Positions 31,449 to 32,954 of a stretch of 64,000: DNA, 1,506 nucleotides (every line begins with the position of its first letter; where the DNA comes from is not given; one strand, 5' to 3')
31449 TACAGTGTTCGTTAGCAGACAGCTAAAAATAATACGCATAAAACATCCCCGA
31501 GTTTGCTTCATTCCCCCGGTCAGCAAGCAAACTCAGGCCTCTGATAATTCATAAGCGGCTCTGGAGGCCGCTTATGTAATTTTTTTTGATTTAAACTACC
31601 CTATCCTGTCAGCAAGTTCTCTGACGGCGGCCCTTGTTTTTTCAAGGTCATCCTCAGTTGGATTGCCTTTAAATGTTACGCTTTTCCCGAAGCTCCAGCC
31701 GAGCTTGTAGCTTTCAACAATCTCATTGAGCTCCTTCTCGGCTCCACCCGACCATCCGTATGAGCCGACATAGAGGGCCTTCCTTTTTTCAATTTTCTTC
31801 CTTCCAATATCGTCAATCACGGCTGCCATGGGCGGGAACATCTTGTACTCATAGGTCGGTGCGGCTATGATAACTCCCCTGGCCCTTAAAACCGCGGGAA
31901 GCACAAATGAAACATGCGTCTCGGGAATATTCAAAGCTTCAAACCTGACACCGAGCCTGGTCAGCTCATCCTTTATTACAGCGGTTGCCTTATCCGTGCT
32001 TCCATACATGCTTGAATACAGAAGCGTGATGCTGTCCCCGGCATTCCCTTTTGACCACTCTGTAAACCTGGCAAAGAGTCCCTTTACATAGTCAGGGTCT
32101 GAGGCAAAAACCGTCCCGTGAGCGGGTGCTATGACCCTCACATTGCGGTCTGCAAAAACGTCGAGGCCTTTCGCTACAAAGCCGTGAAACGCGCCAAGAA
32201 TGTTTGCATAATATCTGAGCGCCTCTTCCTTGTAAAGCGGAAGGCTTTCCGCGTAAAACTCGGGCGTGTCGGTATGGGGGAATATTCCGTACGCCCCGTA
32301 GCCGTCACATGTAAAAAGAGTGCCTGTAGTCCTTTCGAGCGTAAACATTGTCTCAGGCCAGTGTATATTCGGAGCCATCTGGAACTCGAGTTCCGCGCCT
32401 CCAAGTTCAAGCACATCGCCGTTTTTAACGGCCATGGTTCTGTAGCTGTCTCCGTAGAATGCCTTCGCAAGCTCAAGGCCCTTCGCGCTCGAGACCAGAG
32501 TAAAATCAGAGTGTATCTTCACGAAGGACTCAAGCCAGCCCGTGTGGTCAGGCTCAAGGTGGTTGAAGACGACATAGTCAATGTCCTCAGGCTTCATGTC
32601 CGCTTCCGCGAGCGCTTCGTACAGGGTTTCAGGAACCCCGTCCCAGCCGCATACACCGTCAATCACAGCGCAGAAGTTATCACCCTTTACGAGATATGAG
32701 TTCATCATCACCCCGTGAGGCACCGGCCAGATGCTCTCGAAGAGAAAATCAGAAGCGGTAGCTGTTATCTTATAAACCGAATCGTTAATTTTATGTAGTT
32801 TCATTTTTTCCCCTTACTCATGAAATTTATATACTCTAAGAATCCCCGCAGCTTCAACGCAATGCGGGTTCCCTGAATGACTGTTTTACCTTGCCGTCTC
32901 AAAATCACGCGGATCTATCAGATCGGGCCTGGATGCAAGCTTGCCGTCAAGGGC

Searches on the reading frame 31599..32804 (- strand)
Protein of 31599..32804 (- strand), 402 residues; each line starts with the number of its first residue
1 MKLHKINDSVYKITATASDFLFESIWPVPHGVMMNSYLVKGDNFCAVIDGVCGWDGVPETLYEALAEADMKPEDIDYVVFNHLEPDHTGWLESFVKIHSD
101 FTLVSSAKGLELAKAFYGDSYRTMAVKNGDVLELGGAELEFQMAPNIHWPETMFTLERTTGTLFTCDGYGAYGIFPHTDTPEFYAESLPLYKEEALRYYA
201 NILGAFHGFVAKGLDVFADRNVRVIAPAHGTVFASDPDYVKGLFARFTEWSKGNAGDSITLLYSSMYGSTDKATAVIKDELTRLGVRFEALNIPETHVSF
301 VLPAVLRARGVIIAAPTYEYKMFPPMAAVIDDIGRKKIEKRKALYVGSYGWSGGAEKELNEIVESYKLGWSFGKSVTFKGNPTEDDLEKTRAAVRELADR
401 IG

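Call 57: search_protein_families(library=pfam, proteins=[window:31599-32804:-], max_evalue=0.001)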
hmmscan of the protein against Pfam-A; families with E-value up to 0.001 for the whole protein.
window:31599-32804:- (402 aa): 3 families
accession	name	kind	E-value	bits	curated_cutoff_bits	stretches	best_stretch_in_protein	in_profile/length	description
PF19583.5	ODP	-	4.4e-14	53.2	27.2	1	33-230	2-194/194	ODP family beta lactamase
PF00753.33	Lactamase_B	-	1.4e-10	41.9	22.7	1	35-180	7-133/196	Metallo-beta-lactamase superfamily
PF00258.30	Flavodoxin_1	-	2.3e-05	25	25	1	261-390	1-139/143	Flavodoxin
